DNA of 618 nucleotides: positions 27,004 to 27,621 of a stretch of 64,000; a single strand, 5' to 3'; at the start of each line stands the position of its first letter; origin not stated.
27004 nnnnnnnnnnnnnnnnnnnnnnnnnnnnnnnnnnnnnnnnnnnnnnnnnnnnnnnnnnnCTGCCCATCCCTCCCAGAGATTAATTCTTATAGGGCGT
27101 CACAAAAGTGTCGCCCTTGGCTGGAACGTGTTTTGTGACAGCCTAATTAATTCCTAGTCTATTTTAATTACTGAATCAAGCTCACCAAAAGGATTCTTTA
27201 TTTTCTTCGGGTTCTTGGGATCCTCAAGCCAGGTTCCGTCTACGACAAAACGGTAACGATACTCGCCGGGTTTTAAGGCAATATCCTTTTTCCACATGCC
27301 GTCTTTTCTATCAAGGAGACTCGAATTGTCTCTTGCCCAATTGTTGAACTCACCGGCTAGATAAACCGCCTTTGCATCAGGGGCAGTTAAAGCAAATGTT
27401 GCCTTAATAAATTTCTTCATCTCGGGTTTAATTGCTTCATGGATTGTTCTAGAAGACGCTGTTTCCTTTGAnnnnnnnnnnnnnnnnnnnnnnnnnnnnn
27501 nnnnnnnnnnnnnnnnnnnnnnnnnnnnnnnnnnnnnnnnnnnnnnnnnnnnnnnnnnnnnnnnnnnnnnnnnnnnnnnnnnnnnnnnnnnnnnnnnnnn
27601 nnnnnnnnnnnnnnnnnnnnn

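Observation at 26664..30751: ParA/MinD-type ATPase fused to a glycogen-binding CBM48 domain, clustered with a membrane protein and a GH57 glucan enzyme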

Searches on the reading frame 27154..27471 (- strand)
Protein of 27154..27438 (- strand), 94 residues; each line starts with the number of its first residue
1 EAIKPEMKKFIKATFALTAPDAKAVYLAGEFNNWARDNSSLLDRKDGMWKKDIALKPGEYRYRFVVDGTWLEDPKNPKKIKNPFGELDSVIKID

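Call 22: search_solved_structures(query=window:27154-27438:-, max_evalue=0.001, show_alignments=4)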
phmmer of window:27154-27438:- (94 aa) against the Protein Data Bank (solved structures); distinct sequences matched with E-value up to 0.001: 21.
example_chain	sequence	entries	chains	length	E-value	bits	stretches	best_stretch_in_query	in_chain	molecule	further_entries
4yef_A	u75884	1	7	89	1.1e-09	41.4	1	21-93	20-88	5'-AMP-activated protein kinase subunit beta-1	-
1z0m_A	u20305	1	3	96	1.4e-09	41.1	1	21-93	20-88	5'-AMP-activated protein kinase, beta-1 subunit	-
1z0n_A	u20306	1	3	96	2.1e-09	40.5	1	21-93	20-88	5'-AMP-activated protein kinase, beta-1 subunit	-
2f15_A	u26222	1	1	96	5.3e-09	39.2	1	15-92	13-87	5'-AMP-activated protein kinase, beta-2 subunit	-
2lu3_A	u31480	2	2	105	6e-09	39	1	13-92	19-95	5'-AMP-activated protein kinase subunit beta-2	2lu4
4y0g_A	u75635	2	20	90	6.4e-09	38.9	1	19-92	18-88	5'-AMP-activated protein kinase subunit beta-2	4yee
6e4t_B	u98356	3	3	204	7.1e-09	38.8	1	21-93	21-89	5'-AMP-activated protein kinase subunit beta-1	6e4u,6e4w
4qfg_B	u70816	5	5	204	8.1e-09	38.6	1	21-93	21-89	5'-AMP-activated protein kinase subunit beta-1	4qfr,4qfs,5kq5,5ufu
5t5t_B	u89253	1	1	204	1.1e-08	38.2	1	21-93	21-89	5'-AMP-activated protein kinase subunit beta-1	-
6c9f_B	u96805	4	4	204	1.1e-08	38.1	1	21-93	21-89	5'-AMP-activated protein kinase subunit beta-1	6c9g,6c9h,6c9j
4zhx_B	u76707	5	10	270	1.5e-08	37.7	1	21-93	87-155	5'-AMP-activated protein kinase subunit beta-1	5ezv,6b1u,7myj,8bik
4cfe_B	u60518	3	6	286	1.7e-08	37.6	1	21-93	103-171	5'-AMP-ACTIVATED PROTEIN KINASE SUBUNIT BETA-1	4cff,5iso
6b2e_B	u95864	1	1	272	3.5e-08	36.6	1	14-91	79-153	5'-AMP-activated protein kinase subunit beta-2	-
7jhg_B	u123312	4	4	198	4e-08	36.4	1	20-91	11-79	5'-AMP-activated protein kinase subunit beta-2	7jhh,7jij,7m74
4rer_B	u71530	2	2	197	4.2e-08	36.3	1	21-91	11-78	5'-AMP-activated protein kinase subunit beta-2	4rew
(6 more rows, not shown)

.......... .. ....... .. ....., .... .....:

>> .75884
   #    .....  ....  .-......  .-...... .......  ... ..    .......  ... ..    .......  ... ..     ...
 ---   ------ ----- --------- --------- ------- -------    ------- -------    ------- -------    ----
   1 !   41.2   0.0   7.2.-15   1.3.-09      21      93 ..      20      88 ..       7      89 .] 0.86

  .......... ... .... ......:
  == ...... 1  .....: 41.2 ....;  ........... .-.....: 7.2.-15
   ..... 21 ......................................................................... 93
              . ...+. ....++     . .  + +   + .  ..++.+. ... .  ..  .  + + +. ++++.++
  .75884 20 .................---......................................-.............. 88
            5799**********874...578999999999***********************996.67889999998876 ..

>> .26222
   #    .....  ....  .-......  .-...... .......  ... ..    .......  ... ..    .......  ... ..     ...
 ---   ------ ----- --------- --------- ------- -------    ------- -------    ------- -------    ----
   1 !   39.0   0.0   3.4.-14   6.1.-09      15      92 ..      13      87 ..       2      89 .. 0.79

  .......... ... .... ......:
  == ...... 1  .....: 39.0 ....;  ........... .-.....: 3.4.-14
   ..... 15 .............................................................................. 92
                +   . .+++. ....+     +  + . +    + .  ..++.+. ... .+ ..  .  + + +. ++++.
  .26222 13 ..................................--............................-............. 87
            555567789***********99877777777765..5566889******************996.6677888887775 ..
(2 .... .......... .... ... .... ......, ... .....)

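Call 24: search_protein_representatives(protein=window:27154-27438:-)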
Query: 94 residues. Proteins with E-value up to 0.001 (for the whole library): 10620; up to 1e-10: 2485; up to 1e-30: 158. The best 150 are listed.
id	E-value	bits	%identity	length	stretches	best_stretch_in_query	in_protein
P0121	8.6e-189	628.3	40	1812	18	13-78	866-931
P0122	8.6e-91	314.2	41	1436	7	8-75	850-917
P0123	2.5e-84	293.5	42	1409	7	15-93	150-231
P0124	2.0e-79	277.8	39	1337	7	13-93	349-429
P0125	1.7e-78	274.8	43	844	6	12-82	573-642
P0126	4.4e-75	263.9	44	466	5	14-94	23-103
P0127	2.3e-72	255.2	39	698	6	17-93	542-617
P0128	2.0e-71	252.1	43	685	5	14-92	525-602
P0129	1.1e-67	240.1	43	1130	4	13-93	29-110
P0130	9.3e-66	234.0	42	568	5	14-93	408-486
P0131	3.3e-65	232.2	39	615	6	15-92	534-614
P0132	7.7e-61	218.2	33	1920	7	3-90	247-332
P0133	4.1e-60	215.9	40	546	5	12-91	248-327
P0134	6.5e-58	208.8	35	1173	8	22-70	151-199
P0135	2.5e-56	203.8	40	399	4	12-89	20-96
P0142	1.4e-51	188.5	47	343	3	12-92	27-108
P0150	3.0e-50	184.3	41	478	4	14-93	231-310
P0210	1.4e-40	153.3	47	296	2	10-93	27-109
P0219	2.8e-39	149.1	48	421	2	12-92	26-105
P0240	2.5e-36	139.7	45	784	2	14-93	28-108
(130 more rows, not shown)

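Call 72: predict_structure(alignment_id=A5)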
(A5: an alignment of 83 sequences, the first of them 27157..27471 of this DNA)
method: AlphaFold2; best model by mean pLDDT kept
length: 105 residues; sequences in the alignment: 83
mean_pLDDT: 84.6   pTM: 0.70
mean pLDDT of the five models: 84.6, 84.5, 84.4, 84.0, 82.2
residues with pLDDT >= 90: 75; 70-90: 11; 50-70: 3; < 50: 16
segments of 3 or more residues with pLDDT < 50: 1-16
pLDDT, mean of each block of 10 residues (from residue 1): 42 52 92 96 94 95 94 95 91 92 92
secondary structure, 60 per line:
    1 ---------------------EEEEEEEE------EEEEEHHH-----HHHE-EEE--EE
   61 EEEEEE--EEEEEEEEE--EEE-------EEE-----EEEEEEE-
elements in order: E22-29 E36-40 E54-56 E59-66 E69-77 E80-82 E90-92 E98-104

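Call 75: fold_search(model_id=the predicted structure, library=pdb)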
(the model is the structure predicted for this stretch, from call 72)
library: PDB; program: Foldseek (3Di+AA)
matches with E <= 10: 1304; with E <= 0.001: 115
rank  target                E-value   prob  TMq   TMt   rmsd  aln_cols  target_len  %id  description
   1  6c9h_B                4.4e-09  1.00  0.73  0.47   1.3        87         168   31  non-phosphorylated AMP-activated protein kinase bound to pharmacological activator R734 (released 2018-11-28)
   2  6c9j_B                6.2e-09  1.00  0.73  0.45   1.3        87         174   31  AMP-activated protein kinase bound to pharmacological activator R734 (released 2018-11-28)
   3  6c9g_B                7.8e-09  1.00  0.73  0.44   1.3        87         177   31  AMP-activated protein kinase bound to pharmacological activator R739 (released 2018-11-28)
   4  5kq5_B                9.3e-09  1.00  0.71  0.47   1.2        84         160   32  AMPK bound to allosteric activator (released 2016-08-17)
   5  6c9f_B                9.8e-09  1.00  0.73  0.45   1.3        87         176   31  AMP-activated protein kinase bound to pharmacological activator R734 (released 2018-11-28)
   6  1z0m_C                1.0e-08  1.00  0.71  0.92   1.2        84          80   32  the glycogen-binding domain of the AMP-activated protein kinase beta1 subunit (released 2005-10-25)
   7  5ezv_D                1.0e-08  1.00  0.70  0.40   1.3        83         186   32  X-ray crystal structure of AMP-activated protein kinase alpha-2/alpha-1 RIM chimaera (alpha-2(1-347)/alpha-1(349-401)/ (released 2016-03-09)
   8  5ezv_B                1.2e-08  1.00  0.70  0.41   1.3        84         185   32  X-ray crystal structure of AMP-activated protein kinase alpha-2/alpha-1 RIM chimaera (alpha-2(1-347)/alpha-1(349-401)/ (released 2016-03-09)
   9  5iso_B                1.3e-08  1.00  0.70  0.41   1.2        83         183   32  STRUCTURE OF FULL LENGTH HUMAN AMPK (NON-PHOSPHORYLATED AT T-LOOP) IN COMPLEX WITH A SMALL MOLECULE ACTIVATOR, A BENZI (released 2017-03-29)
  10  8bik_E                1.4e-08  1.00  0.71  0.44   1.2        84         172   32  Crystal structure of human AMPK heterotrimer in complex with allosteric activator C455 (released 2024-05-15)
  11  6e4u_B                2.1e-08  1.00  0.70  0.47   1.2        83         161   32  Structure of AMPK bound to activator (released 2018-08-08)
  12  5t5t_B                2.4e-08  1.00  0.70  0.46   1.2        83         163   32  AMPK bound to allosteric activator (released 2017-03-29)
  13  6b1u_D                2.4e-08  1.00  0.70  0.41   1.3        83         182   32  Structure of full-length human AMPK (a2b1g1) in complex with a small molecule activator SC4 (released 2018-04-25)
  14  7myj_B                2.6e-08  1.00  0.70  0.41   1.3        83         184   32  Structure of full length human AMPK (a2b1g1) in complex with a small molecule activator MSG011 (released 2022-06-29)
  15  4zhx_D                2.9e-08  1.00  0.71  0.43   1.2        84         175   32  Novel binding site for allosteric activation of AMPK (released 2016-03-09)
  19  4yef_C                4.3e-08  1.00  0.71  0.93   1.2        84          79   32  beta1 carbohydrate binding module (CBM) of AMP-activated protein kinase (AMPK) in complex with glucosyl-beta-cyclodode (released 2015-06-24)
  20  1z0m_A                4.6e-08  1.00  0.69  0.83   1.3        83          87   32  the glycogen-binding domain of the AMP-activated protein kinase beta1 subunit (released 2005-10-25)
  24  1z0m_B                5.7e-08  1.00  0.72  0.93   1.4        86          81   31  the glycogen-binding domain of the AMP-activated protein kinase beta1 subunit (released 2005-10-25)
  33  4yef_D                1.0e-07  1.00  0.67  0.90   1.3        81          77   33  beta1 carbohydrate binding module (CBM) of AMP-activated protein kinase (AMPK) in complex with glucosyl-beta-cyclodode (released 2015-06-24)
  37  4yef_E                1.4e-07  1.00  0.71  0.87   1.7        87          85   31  beta1 carbohydrate binding module (CBM) of AMP-activated protein kinase (AMPK) in complex with glucosyl-beta-cyclodode (released 2015-06-24)
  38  4yef_B                1.6e-07  1.00  0.71  0.86   1.7        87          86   31  beta1 carbohydrate binding module (CBM) of AMP-activated protein kinase (AMPK) in complex with glucosyl-beta-cyclodode (released 2015-06-24)
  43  4yef_G                4.7e-07  1.00  0.66  0.91   1.2        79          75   34  beta1 carbohydrate binding module (CBM) of AMP-activated protein kinase (AMPK) in complex with glucosyl-beta-cyclodode (released 2015-06-24)
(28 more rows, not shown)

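Call 89: search_protein_families(library=pfam, proteins=[P0126, P0135, P0142, P0210, P0219, P0240, P0150, P0129], max_evalue=0.00001)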
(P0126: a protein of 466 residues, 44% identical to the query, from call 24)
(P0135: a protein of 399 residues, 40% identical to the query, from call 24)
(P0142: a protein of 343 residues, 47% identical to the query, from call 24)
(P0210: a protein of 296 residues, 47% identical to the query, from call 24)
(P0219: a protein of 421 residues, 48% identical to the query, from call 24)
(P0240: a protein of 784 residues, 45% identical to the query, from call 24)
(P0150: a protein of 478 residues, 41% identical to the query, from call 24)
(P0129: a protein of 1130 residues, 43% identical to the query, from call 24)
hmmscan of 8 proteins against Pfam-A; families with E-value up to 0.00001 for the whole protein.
P0126 (466 aa): 4 families
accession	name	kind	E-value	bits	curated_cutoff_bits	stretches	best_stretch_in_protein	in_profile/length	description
PF16561.11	AMPK1_CBM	-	6.1e-67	222.3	26.8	5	23-106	4-83/85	Glycogen recognition site of AMP-activated protein kinase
PF02922.24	CBM_48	-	1.8e-47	160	22.4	5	216-275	10-72/83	Carbohydrate-binding module 48 (Isoamylase N-terminal domain)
PF22058.2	X25_BaPul_like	-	2.6e-31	108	27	2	38-103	13-70/87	Pullulanase X25 domain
PF16760.10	CBM53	-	8e-09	36.1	27.6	0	23-70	2-54/57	Starch/carbohydrate-binding module (family 53)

P0135 (399 aa): 6 families
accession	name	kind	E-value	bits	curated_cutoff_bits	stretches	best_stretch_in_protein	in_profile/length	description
PF16561.11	AMPK1_CBM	-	7.2e-66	218.9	26.8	4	26-102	8-81/85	Glycogen recognition site of AMP-activated protein kinase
PF02922.24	CBM_48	-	4.3e-31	107.5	22.4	1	19-89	11-80/83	Carbohydrate-binding module 48 (Isoamylase N-terminal domain)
PF22058.2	X25_BaPul_like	-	9.1e-30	103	27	1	144-194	13-65/87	Pullulanase X25 domain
PF16760.10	CBM53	-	3.6e-14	53.2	27.6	0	20-68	2-54/57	Starch/carbohydrate-binding module (family 53)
PF00686.25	CBM_20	-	6e-09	36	23.3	0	20-86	3-86/97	Starch binding domain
PF16411.10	SusF_SusE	-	2.8e-07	31.4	27.5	0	246-298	3-64/167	Outer membrane protein SusF_SusE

P0142 (343 aa): 4 families
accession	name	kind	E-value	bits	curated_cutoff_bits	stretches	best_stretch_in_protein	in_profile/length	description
PF16561.11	AMPK1_CBM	-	1e-43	147.8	26.8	3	36-112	10-82/85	Glycogen recognition site of AMP-activated protein kinase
PF22058.2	X25_BaPul_like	-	1.9e-20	73.2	27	0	48-94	17-64/87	Pullulanase X25 domain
PF02922.24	CBM_48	-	4.5e-19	69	22.4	1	26-86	11-72/83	Carbohydrate-binding module 48 (Isoamylase N-terminal domain)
PF16760.10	CBM53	-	8.2e-07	29.6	27.6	0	37-74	10-51/57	Starch/carbohydrate-binding module (family 53)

P0210 (296 aa): 3 families
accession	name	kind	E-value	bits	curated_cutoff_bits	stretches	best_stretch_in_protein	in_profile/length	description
PF16561.11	AMPK1_CBM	-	3.9e-32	110.7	26.8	2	145-226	3-81/85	Glycogen recognition site of AMP-activated protein kinase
PF02922.24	CBM_48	-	1.4e-15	57.8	22.4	1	139-201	9-72/83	Carbohydrate-binding module 48 (Isoamylase N-terminal domain)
PF22058.2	X25_BaPul_like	-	1.4e-14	54.4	27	2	53-116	23-76/87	Pullulanase X25 domain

P0219 (421 aa): 5 families
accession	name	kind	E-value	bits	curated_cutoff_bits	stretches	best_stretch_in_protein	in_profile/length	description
PF16561.11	AMPK1_CBM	-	1.2e-30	105.9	26.8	2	35-108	10-81/85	Glycogen recognition site of AMP-activated protein kinase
PF02922.24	CBM_48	-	6.2e-22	78.2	22.4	2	132-197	3-72/83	Carbohydrate-binding module 48 (Isoamylase N-terminal domain)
PF22058.2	X25_BaPul_like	-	4.4e-11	43.2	27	0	156-201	13-59/87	Pullulanase X25 domain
PF03065.20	Glyco_hydro_57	-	1.8e-09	37.8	21.2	1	256-419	1-85/291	Glycosyl hydrolase family 57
PF16760.10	CBM53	-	2.1e-06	28.4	27.6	0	149-188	10-54/57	Starch/carbohydrate-binding module (family 53)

P0240 (784 aa): 4 families
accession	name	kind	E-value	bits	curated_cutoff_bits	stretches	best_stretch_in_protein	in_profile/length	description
PF16561.11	AMPK1_CBM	-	4.3e-33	113.8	26.8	2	35-109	10-80/85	Glycogen recognition site of AMP-activated protein kinase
PF02922.24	CBM_48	-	5.1e-28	97.7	22.4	2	17-99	2-82/83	Carbohydrate-binding module 48 (Isoamylase N-terminal domain)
PF22058.2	X25_BaPul_like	-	2.7e-12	47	27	0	151-192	14-57/87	Pullulanase X25 domain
PF16760.10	CBM53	-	2.4e-06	28.2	27.6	0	138-182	4-54/57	Starch/carbohydrate-binding module (family 53)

P0150 (478 aa): 4 families
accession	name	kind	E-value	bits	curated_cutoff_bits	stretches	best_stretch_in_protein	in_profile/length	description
PF16561.11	AMPK1_CBM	-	7.2e-56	186.8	26.8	4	404-470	8-73/85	Glycogen recognition site of AMP-activated protein kinase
PF02922.24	CBM_48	-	2.8e-25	88.9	22.4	1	238-287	20-72/83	Carbohydrate-binding module 48 (Isoamylase N-terminal domain)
PF22058.2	X25_BaPul_like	-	1.9e-10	41.1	27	0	177-210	29-62/87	Pullulanase X25 domain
PF16760.10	CBM53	-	1.4e-09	38.5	27.6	0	158-195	11-54/57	Starch/carbohydrate-binding module (family 53)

P0129 (1130 aa): 6 families
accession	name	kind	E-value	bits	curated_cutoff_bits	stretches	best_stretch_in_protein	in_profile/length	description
PF16561.11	AMPK1_CBM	-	1.2e-65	218.2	26.8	4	31-113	5-82/85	Glycogen recognition site of AMP-activated protein kinase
PF00128.31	Alpha-amylase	-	7.1e-53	180.9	22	1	601-998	1-390/446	Alpha amylase, catalytic domain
PF22058.2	X25_BaPul_like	-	2.3e-34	117.8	27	4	391-459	13-72/87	Pullulanase X25 domain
PF02922.24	CBM_48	-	7.9e-30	103.5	22.4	1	27-87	11-72/83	Carbohydrate-binding module 48 (Isoamylase N-terminal domain)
PF16760.10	CBM53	-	2.3e-10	41.1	27.6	0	28-73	2-49/57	Starch/carbohydrate-binding module (family 53)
PF16411.10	SusF_SusE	-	1.5e-09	38.8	27.5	0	394-451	8-64/167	Outer membrane protein SusF_SusE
